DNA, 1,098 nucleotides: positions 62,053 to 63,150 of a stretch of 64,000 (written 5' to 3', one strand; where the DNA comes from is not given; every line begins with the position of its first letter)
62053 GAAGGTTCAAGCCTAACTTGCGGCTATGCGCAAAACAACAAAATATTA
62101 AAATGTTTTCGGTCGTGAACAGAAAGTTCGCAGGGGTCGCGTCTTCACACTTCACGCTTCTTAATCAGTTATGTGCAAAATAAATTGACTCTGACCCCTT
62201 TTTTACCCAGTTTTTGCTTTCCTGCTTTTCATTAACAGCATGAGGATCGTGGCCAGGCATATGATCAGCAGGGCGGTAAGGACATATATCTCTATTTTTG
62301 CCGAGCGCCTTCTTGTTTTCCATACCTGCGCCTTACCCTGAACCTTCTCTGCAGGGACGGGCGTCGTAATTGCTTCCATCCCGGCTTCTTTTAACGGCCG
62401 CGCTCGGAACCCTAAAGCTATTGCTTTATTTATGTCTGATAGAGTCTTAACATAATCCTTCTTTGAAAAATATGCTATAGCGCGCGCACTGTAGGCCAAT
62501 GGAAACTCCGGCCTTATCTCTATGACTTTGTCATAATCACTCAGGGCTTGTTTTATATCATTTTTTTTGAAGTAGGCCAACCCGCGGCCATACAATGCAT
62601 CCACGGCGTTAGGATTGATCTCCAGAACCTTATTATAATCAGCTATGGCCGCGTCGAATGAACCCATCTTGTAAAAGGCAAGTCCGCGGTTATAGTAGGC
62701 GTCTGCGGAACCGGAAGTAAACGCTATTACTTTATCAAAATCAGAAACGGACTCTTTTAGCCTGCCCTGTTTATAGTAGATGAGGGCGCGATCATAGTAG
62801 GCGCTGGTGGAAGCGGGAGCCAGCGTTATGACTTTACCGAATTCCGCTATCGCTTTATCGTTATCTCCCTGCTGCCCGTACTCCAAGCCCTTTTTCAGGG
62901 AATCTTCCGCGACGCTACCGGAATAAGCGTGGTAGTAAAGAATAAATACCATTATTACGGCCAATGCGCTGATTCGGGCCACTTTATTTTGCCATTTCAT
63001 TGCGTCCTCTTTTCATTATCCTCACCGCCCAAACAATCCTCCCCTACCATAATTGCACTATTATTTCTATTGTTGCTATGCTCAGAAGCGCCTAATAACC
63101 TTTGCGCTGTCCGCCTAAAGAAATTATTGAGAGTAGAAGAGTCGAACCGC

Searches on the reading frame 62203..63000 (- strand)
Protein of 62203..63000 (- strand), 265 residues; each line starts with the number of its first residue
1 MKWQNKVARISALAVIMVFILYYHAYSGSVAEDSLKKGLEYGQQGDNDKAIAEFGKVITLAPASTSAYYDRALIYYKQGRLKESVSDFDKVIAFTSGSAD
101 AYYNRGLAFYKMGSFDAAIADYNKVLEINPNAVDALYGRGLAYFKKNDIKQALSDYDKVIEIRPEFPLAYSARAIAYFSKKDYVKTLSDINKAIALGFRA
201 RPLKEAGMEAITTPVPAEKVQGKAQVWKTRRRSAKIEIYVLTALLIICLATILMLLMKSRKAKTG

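Call 45: search_protein_families(library=pfam, proteins=[window:62203-63000:-], max_evalue=0.01)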
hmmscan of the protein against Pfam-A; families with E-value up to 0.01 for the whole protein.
window:62203-63000:- (265 aa): 17 families
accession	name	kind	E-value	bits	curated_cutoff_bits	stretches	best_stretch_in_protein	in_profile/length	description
PF00515.34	TPR_1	-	4e-40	134.5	27.8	3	99-131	1-33/34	Tetratricopeptide repeat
PF13414.12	TPR_11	-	4.9e-37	125.8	26.8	4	106-146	1-41/42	TPR repeat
PF07719.23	TPR_2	-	1.7e-31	106.1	27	3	99-131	1-33/34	Tetratricopeptide repeat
PF13181.12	TPR_8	-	4.3e-26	89.2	25.7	4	99-131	1-33/34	Tetratricopeptide repeat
PF13432.12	TPR_16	-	3.1e-23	82.3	32.7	3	103-164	1-62/65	Tetratricopeptide repeat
PF13431.12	TPR_17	-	2.5e-18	65.2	24.4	1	122-153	2-33/34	Tetratricopeptide repeat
PF13371.12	TPR_9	-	3.1e-18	66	35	3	43-94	7-58/73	Tetratricopeptide repeat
PF13174.12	TPR_6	-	3.1e-17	62.4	26.3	2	100-131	1-32/33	Tetratricopeptide repeat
PF14559.12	TPR_19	-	9.7e-14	51.9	25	2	111-174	3-66/68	Tetratricopeptide repeat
PF13424.12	TPR_12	-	1.1e-13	51.6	30.1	2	99-164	3-76/77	Tetratricopeptide repeat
PF13428.12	TPR_14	-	3.5e-10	40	23.5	0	100-138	2-40/44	Tetratricopeptide repeat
PF13374.12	TPR_10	-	5e-09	36.3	27.5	0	67-94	4-31/42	Tetratricopeptide repeat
PF12895.13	ANAPC3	-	2.6e-07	31.2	27.2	1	89-154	13-77/82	Anaphase-promoting complex, cyclosome, subunit 3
PF24575.1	TPR_Slam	-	2.9e-07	31.3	35.2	0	136-183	50-97/104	Surface lipoprotein assembly modifier, N-terminal TPR repeats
PF25575.1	TPR_BSK1_C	-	2.4e-05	24.6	42.2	1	109-171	52-115/118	Serine/threonine-protein kinase BSK1-like, TPR repeats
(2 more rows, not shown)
